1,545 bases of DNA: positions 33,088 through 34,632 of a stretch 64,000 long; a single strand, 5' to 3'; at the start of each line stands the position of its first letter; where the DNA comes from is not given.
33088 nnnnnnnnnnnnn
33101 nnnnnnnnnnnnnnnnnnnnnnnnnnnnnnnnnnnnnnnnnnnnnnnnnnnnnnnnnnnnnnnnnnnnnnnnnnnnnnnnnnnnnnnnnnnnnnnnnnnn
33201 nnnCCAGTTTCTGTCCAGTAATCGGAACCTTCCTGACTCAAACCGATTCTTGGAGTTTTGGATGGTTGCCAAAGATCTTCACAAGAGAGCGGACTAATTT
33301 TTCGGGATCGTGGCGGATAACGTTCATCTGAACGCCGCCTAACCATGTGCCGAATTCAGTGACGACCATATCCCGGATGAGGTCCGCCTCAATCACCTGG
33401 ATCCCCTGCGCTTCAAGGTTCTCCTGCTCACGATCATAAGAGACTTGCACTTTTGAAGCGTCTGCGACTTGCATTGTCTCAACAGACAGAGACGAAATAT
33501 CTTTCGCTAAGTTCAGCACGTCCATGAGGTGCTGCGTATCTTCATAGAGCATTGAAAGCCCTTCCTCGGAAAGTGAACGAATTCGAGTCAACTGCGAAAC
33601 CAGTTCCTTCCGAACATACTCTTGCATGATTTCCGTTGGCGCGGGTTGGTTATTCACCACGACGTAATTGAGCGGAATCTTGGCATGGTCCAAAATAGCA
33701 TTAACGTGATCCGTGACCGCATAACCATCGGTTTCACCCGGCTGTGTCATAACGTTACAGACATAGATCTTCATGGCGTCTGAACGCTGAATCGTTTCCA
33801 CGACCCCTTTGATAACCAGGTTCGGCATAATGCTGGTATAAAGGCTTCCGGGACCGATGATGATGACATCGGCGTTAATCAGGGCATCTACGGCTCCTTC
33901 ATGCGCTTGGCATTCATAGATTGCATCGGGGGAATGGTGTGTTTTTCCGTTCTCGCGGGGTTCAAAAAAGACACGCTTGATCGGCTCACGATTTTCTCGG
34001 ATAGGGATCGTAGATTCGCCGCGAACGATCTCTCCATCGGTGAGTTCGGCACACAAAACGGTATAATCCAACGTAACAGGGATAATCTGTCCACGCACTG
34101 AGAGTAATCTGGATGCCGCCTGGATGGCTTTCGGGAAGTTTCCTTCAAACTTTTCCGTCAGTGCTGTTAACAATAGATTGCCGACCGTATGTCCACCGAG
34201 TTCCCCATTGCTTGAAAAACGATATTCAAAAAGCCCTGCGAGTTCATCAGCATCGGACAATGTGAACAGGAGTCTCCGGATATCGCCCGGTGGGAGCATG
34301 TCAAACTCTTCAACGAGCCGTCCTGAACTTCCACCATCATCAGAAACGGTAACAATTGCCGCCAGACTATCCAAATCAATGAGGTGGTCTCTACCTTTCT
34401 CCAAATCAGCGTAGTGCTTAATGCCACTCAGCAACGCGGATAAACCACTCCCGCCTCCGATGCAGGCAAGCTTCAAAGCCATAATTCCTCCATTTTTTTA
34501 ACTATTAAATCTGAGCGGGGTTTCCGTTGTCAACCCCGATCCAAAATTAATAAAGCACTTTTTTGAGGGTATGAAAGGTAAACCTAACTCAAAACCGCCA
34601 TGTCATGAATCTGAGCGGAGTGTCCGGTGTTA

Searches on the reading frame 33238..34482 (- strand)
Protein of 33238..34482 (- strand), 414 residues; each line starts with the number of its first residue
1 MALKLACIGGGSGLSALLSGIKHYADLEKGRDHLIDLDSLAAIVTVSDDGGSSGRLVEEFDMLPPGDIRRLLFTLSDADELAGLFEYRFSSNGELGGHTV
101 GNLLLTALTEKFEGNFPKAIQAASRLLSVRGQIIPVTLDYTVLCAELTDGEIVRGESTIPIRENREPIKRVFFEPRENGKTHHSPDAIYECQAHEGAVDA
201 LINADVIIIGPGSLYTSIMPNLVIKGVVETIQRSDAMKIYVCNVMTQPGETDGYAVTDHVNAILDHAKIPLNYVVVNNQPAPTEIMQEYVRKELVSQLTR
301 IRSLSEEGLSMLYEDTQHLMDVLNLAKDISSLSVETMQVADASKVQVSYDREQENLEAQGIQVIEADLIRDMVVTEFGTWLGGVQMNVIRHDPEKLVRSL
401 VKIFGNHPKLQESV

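Call 8: search_protein_families(library=ncbifam, proteins=[window:33238-34482:-])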
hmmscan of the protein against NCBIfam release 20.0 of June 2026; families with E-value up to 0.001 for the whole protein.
window:33238-34482:- (414 aa): 3 families
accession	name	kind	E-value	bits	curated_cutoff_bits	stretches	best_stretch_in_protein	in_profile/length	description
TIGR01826.1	CofD_related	subfamily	1.2e-85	287.7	196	1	7-316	3-286/310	uridine diphosphate-N-acetylglucosamine-binding protein YvcK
TIGR04357.1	CofD_rel_GAK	hypoth_equivalog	2.1e-33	116.2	340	2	89-267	127-301/368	GAK system CofD-like protein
TIGR01819.1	F420_cofD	equivalog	0.00015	20.9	257.45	0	189-234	174-219/301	2-phospho-L-lactate transferase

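Call 12: find_encoding_contigs(protein=window:33238-34482:-, flank=3000, max_places=10)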
Protein window:33238-34482:- (414 aa): 5 contigs read that carry it; 5 places shown.
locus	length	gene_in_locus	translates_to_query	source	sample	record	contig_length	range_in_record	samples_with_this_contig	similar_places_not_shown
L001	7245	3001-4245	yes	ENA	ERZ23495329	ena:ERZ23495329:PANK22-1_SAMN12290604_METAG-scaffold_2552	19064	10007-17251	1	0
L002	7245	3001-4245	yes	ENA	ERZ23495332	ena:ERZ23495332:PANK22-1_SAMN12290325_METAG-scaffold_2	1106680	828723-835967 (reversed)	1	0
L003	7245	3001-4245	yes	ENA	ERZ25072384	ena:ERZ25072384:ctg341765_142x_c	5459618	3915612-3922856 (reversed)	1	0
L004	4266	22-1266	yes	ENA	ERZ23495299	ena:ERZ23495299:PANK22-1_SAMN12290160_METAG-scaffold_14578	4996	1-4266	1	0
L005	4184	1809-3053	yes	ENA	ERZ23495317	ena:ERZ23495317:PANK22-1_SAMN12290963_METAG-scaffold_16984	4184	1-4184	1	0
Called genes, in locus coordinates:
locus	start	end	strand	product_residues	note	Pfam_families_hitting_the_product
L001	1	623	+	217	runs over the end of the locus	PF13371:TPR_9 (faint), PF13646:HEAT_2 (faint), PF12895:ANAPC3 (weak), PF00515:TPR_1, PF07719:TPR_2 (weak), PF00515:TPR_1, PF07719:TPR_2 (weak), PF13414:TPR_11 (weak), +9 more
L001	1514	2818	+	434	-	PF02878:PGM_PMM_I, PF02879:PGM_PMM_II, PF02880:PGM_PMM_III, PF00408:PGM_PMM_IV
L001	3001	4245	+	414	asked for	PF01933:CofD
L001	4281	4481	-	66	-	-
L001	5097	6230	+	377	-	PF00005:ABC_tran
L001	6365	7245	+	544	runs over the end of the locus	PF02776:TPP_enzyme_N, PF00205:TPP_enzyme_M, PF02775:TPP_enzyme_C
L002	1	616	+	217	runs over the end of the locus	PF13371:TPR_9 (faint), PF13646:HEAT_2 (weak), PF12895:ANAPC3 (weak), PF00515:TPR_1, PF07719:TPR_2 (weak), PF00515:TPR_1, PF07719:TPR_2 (weak), PF13414:TPR_11 (weak), +9 more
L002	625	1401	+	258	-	-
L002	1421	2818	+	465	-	PF02878:PGM_PMM_I, PF02879:PGM_PMM_II, PF02880:PGM_PMM_III, PF00408:PGM_PMM_IV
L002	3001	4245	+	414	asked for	PF01933:CofD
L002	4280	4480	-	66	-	-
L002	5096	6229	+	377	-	PF00005:ABC_tran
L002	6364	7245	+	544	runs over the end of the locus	PF02776:TPP_enzyme_N, PF00205:TPP_enzyme_M, PF02775:TPP_enzyme_C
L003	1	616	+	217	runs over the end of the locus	PF13371:TPR_9 (faint), PF13646:HEAT_2 (weak), PF12895:ANAPC3 (weak), PF00515:TPR_1, PF07719:TPR_2 (weak), PF00515:TPR_1, PF07719:TPR_2 (weak), PF13414:TPR_11 (weak), +9 more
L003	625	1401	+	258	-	-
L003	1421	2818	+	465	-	PF02878:PGM_PMM_I, PF02879:PGM_PMM_II, PF02880:PGM_PMM_III, PF00408:PGM_PMM_IV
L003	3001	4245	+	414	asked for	PF01933:CofD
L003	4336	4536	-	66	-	-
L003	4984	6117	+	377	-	PF00005:ABC_tran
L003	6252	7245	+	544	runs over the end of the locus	PF02776:TPP_enzyme_N, PF00205:TPP_enzyme_M, PF02775:TPP_enzyme_C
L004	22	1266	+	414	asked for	PF01933:CofD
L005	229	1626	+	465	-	PF02878:PGM_PMM_I, PF02879:PGM_PMM_II, PF02880:PGM_PMM_III, PF00408:PGM_PMM_IV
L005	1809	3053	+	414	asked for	PF01933:CofD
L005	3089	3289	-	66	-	-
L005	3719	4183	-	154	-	?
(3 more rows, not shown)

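Call 20: find_homologous_proteins(query=window:33238-34482:-, max_evalue=1e-40)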
Query window:33238-34482:- (414 aa): 7859 proteins with E <= 1e-40 among 8000 candidates; the best 120 are listed.
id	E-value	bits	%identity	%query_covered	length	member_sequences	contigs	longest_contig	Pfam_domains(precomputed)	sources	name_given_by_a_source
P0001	3.7e-260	881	96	100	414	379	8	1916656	PF01933.24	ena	-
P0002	5.5e-251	850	93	100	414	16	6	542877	PF01933.24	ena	-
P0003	1.4e-246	836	91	100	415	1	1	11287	PF01933.24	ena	-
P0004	2.0e-242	822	90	100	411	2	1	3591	PF01933.24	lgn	-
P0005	2.6e-236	802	86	100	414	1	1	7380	PF01933.24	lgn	-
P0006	3.6e-236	802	86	100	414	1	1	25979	PF01933.24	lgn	-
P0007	2.5e-234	796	86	100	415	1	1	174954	PF01933.24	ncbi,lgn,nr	ncbi:uridine diphosphate-N-acetylglucosamine-binding protein YvcK [Candidatus Poribacteria bacterium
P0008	4.5e-233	791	85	100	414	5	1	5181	PF01933.24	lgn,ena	-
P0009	7.2e-233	791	86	100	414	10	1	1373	PF01933.24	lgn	-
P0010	1.8e-232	790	86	100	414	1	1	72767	PF01933.24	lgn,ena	-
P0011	1.8e-232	789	86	100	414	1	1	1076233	PF01933.24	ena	-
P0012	3.0e-232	789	85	100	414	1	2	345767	PF01933.24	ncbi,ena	-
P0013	7.3e-232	787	85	100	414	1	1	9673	PF01933.24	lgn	-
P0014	9.0e-232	787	85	100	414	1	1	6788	PF01933.24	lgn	-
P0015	1.4e-231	787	85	100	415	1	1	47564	PF01933.24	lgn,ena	-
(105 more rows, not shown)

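Call 21: find_encoding_contigs(protein=P0001, flank=2500, max_places=10)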
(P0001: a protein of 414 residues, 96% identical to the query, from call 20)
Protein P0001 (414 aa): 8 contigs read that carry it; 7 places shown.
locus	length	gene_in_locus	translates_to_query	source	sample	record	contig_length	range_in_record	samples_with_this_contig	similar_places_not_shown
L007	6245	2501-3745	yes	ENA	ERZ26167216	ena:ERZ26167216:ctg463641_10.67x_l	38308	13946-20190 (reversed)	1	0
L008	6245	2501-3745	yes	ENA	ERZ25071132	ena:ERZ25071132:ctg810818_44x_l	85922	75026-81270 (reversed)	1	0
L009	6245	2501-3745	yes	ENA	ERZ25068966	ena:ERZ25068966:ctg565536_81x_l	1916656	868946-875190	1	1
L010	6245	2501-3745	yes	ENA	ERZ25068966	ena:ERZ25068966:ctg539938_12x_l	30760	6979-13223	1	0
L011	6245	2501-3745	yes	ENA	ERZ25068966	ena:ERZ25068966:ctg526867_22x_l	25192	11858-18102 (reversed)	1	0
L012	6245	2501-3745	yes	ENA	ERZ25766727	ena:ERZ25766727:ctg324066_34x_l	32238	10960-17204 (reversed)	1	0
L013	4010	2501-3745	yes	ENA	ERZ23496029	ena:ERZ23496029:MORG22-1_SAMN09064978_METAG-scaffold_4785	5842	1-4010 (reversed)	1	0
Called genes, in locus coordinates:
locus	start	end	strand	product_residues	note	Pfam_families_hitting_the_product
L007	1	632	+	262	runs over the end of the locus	-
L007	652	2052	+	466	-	PF02878:PGM_PMM_I, PF02879:PGM_PMM_II, PF02880:PGM_PMM_III, PF00408:PGM_PMM_IV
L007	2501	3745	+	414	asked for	PF01933:CofD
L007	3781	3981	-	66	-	-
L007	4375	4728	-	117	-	-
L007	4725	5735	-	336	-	PF13546:DDE_5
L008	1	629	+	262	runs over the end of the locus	-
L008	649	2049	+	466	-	PF02878:PGM_PMM_I, PF02879:PGM_PMM_II, PF02880:PGM_PMM_III, PF00408:PGM_PMM_IV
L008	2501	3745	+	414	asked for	PF01933:CofD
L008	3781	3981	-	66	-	-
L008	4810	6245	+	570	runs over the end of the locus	PF00749:tRNA-synt_1c, PF03950:tRNA-synt_1c_C, PF20974:tRNA-synt_1c_C2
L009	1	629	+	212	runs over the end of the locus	-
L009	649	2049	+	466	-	PF02878:PGM_PMM_I, PF02879:PGM_PMM_II, PF02880:PGM_PMM_III, PF00408:PGM_PMM_IV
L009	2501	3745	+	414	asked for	PF01933:CofD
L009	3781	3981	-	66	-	-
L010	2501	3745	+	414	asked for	PF01933:CofD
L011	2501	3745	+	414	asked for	PF01933:CofD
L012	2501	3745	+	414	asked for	PF01933:CofD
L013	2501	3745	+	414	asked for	PF01933:CofD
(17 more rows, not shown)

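Call 22: find_encoding_contigs(protein=P0002, flank=2500, max_places=10)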
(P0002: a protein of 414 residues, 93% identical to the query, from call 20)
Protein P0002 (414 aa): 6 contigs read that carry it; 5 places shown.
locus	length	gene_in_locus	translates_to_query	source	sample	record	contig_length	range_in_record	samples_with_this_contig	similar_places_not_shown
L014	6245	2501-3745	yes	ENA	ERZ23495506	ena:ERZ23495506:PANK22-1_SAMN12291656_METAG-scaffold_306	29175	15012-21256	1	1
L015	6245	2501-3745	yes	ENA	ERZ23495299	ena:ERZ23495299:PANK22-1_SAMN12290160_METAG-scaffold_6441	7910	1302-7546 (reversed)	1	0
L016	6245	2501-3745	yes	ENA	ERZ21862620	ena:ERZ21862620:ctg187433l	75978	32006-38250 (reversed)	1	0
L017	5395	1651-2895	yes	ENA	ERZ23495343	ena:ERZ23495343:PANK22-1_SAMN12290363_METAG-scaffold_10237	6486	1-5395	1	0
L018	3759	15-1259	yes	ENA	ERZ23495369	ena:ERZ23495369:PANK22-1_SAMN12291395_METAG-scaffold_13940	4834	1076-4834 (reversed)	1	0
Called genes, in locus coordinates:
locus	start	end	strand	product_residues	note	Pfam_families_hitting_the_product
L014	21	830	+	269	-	-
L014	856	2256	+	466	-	PF02878:PGM_PMM_I, PF02879:PGM_PMM_II, PF02880:PGM_PMM_III, PF00408:PGM_PMM_IV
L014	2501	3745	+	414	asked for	PF01933:CofD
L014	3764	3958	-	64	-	-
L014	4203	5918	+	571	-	PF00749:tRNA-synt_1c, PF03950:tRNA-synt_1c_C, PF20974:tRNA-synt_1c_C2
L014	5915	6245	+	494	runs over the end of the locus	PF00749:tRNA-synt_1c, PF19269:Anticodon_2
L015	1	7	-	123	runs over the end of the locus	?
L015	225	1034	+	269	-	-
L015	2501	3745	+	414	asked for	PF01933:CofD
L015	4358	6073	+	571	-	PF00749:tRNA-synt_1c, PF03950:tRNA-synt_1c_C, PF20974:tRNA-synt_1c_C2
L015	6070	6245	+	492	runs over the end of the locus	?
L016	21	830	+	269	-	-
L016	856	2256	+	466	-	PF02878:PGM_PMM_I, PF02879:PGM_PMM_II, PF02880:PGM_PMM_III, PF00408:PGM_PMM_IV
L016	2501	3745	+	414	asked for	PF01933:CofD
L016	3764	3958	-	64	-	-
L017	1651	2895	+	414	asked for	PF01933:CofD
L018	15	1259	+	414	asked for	PF01933:CofD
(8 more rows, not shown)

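Call 23: find_encoding_contigs(protein=P0003, flank=2500, max_places=4)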
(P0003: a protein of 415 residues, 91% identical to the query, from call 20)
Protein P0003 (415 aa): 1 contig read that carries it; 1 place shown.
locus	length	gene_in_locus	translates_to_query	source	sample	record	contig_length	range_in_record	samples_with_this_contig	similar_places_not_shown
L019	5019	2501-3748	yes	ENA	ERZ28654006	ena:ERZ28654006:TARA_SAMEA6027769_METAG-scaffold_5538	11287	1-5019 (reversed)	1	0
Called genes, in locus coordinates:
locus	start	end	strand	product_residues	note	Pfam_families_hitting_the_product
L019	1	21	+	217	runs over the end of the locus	PF13646:HEAT_2 (weak), PF12895:ANAPC3 (weak), PF00515:TPR_1, PF07719:TPR_2 (weak), PF13424:TPR_12 (weak), PF00515:TPR_1, PF07719:TPR_2 (weak), PF13414:TPR_11 (weak), +8 more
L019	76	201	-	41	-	-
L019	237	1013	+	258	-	-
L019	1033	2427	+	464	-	PF02878:PGM_PMM_I, PF02879:PGM_PMM_II, PF02880:PGM_PMM_III, PF00408:PGM_PMM_IV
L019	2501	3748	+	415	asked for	PF01933:CofD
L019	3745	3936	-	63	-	-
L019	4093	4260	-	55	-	-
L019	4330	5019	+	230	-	?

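Call 31: list_cluster_members(proteins=[window:33238-34482:-])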
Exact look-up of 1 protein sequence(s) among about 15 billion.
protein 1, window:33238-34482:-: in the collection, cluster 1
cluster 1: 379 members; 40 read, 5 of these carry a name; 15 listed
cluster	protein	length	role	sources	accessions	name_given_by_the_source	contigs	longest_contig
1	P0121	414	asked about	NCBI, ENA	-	-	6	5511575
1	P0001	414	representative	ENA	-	-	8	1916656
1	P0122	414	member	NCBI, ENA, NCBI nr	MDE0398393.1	MAG: YvcK family protein [Candidatus Poribacteria bacterium] | YvcK family protein [Candidatus Poribacteria bacterium]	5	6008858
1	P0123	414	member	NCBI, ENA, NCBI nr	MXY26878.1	YvcK family protein [Candidatus Poribacteria bacterium]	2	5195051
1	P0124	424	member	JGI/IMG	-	uncharacterized cofD-like protein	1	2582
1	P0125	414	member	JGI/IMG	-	uncharacterized cofD-like protein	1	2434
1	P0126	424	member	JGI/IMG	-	uncharacterized cofD-like protein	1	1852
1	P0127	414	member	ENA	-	-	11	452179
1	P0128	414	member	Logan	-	-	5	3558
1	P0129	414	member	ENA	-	-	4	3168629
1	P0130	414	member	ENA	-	-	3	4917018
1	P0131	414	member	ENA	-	-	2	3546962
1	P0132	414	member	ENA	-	-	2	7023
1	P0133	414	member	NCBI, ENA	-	-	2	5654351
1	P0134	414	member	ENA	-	-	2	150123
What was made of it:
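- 33238..34482 (-): yvcK/glmR (UDP-GlcNAc-binding regulator family), the gene directly downstream of the array. TIGR01826, 287.7 bits, cutoff 196 (call 8); relatives named YvcK in Candidatus Poribacteria (calls 20, 31)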

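Call 32: find_encoding_contigs(protein=P0127, flank=1500, max_places=10)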
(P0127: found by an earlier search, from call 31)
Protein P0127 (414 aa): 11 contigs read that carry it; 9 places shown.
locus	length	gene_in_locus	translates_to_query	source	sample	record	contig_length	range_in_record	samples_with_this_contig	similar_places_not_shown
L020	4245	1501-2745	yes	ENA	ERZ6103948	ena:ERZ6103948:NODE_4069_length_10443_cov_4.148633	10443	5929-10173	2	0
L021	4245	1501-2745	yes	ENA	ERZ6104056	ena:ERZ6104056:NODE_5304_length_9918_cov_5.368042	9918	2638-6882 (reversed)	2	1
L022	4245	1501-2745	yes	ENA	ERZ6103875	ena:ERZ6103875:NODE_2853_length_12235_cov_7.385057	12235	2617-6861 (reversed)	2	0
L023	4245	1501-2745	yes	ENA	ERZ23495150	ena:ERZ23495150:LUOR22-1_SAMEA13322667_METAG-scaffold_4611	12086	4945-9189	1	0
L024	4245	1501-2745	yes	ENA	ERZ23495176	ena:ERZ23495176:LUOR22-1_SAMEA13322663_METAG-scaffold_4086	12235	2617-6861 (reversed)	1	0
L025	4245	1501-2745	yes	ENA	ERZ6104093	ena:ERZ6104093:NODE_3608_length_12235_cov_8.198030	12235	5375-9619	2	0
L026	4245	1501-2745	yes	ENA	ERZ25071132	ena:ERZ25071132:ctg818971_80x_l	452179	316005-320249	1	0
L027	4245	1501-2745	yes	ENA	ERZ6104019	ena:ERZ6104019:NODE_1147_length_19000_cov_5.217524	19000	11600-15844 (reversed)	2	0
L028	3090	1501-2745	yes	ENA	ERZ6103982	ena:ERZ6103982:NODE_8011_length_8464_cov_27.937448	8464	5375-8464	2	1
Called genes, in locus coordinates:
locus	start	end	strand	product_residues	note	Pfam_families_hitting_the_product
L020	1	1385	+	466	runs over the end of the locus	PF02878:PGM_PMM_I, PF02879:PGM_PMM_II, PF02880:PGM_PMM_III, PF00408:PGM_PMM_IV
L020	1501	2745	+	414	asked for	PF01933:CofD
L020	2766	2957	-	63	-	-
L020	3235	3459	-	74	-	-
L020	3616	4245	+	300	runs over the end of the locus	?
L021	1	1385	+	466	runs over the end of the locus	PF02878:PGM_PMM_I, PF02879:PGM_PMM_II, PF02880:PGM_PMM_III, PF00408:PGM_PMM_IV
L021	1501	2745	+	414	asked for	PF01933:CofD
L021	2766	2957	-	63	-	-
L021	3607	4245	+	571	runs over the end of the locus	PF00749:tRNA-synt_1c, PF03950:tRNA-synt_1c_C, PF20974:tRNA-synt_1c_C2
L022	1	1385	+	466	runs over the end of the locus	PF02878:PGM_PMM_I, PF02879:PGM_PMM_II, PF02880:PGM_PMM_III, PF00408:PGM_PMM_IV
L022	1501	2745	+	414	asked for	PF01933:CofD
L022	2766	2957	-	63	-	-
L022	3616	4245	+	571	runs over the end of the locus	PF00749:tRNA-synt_1c, PF03950:tRNA-synt_1c_C, PF20974:tRNA-synt_1c_C2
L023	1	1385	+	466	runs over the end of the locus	PF02878:PGM_PMM_I, PF02879:PGM_PMM_II, PF02880:PGM_PMM_III, PF00408:PGM_PMM_IV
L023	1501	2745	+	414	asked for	PF01933:CofD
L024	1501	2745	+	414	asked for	PF01933:CofD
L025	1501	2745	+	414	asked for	PF01933:CofD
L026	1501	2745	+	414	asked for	PF01933:CofD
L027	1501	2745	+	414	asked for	PF01933:CofD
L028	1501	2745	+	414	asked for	PF01933:CofD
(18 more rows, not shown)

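Call 35: find_encoding_contigs(protein=P0128, flank=1500, max_places=10)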
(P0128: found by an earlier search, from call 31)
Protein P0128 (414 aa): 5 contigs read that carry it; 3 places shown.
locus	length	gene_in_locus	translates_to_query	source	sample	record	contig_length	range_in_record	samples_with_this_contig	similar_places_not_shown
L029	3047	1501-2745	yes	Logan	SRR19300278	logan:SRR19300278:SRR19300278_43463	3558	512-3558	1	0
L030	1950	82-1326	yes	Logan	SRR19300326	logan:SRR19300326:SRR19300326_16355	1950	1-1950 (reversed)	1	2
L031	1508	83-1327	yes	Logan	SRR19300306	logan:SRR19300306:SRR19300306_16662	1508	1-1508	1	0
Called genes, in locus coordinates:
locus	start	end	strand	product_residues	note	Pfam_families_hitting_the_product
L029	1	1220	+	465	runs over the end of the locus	PF02878:PGM_PMM_I, PF02879:PGM_PMM_II, PF02880:PGM_PMM_III, PF00408:PGM_PMM_IV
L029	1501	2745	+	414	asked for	PF01933:CofD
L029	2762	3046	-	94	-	?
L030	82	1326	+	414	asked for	PF01933:CofD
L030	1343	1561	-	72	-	-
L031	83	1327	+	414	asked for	PF01933:CofD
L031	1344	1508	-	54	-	?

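Call 36: find_encoding_contigs(protein=P0133, flank=1500, max_places=10)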
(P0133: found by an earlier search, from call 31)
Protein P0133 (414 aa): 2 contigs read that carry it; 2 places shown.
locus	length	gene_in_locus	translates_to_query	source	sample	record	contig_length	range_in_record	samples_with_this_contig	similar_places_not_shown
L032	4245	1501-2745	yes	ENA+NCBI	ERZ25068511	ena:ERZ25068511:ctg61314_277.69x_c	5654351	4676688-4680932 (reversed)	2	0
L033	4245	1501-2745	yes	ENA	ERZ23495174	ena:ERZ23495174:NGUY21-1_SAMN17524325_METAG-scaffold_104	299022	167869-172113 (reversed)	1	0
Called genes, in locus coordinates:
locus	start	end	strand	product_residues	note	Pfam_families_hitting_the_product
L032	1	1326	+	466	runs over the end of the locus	PF02878:PGM_PMM_I, PF02879:PGM_PMM_II, PF02880:PGM_PMM_III, PF00408:PGM_PMM_IV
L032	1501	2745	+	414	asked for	PF01933:CofD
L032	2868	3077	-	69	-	-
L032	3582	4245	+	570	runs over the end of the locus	PF00749:tRNA-synt_1c, PF03950:tRNA-synt_1c_C, PF20974:tRNA-synt_1c_C2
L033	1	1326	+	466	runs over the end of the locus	PF02878:PGM_PMM_I, PF02879:PGM_PMM_II, PF02880:PGM_PMM_III, PF00408:PGM_PMM_IV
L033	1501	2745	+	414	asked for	PF01933:CofD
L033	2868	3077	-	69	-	-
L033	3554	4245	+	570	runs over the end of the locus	PF00749:tRNA-synt_1c, PF03950:tRNA-synt_1c_C, PF20974:tRNA-synt_1c_C2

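Call 37: find_encoding_contigs(protein=P0131, flank=1500, max_places=10)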
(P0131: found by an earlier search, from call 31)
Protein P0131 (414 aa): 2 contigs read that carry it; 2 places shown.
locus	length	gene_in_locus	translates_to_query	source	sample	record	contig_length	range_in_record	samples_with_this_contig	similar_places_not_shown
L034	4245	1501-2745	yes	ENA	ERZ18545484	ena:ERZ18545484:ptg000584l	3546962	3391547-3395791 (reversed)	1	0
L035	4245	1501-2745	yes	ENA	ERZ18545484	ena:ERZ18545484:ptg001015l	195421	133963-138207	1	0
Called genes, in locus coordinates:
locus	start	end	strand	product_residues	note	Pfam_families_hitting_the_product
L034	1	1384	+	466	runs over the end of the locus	PF02878:PGM_PMM_I, PF02879:PGM_PMM_II, PF02880:PGM_PMM_III, PF00408:PGM_PMM_IV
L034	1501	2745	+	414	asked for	PF01933:CofD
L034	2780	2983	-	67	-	-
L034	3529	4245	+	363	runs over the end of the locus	PF12323:HTH_OrfB_IS605 (weak), PF01385:OrfB_IS605, PF07282:Cas12f1-like_TNB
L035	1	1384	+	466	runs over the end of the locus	PF02878:PGM_PMM_I, PF02879:PGM_PMM_II, PF02880:PGM_PMM_III, PF00408:PGM_PMM_IV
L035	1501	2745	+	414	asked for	PF01933:CofD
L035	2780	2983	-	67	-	-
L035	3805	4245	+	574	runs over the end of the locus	PF00749:tRNA-synt_1c, PF03950:tRNA-synt_1c_C, PF20974:tRNA-synt_1c_C2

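Call 49: find_encoding_contigs(protein=P0125, flank=1500, max_places=10)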
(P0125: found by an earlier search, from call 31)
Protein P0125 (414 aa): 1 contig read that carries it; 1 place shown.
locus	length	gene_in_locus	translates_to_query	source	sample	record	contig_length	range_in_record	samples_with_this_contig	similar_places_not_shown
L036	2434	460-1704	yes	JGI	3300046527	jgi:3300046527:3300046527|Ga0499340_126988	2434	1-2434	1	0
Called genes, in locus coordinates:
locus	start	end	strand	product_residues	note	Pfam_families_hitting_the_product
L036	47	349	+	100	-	PF00408:PGM_PMM_IV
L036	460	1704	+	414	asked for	PF01933:CofD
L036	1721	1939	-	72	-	-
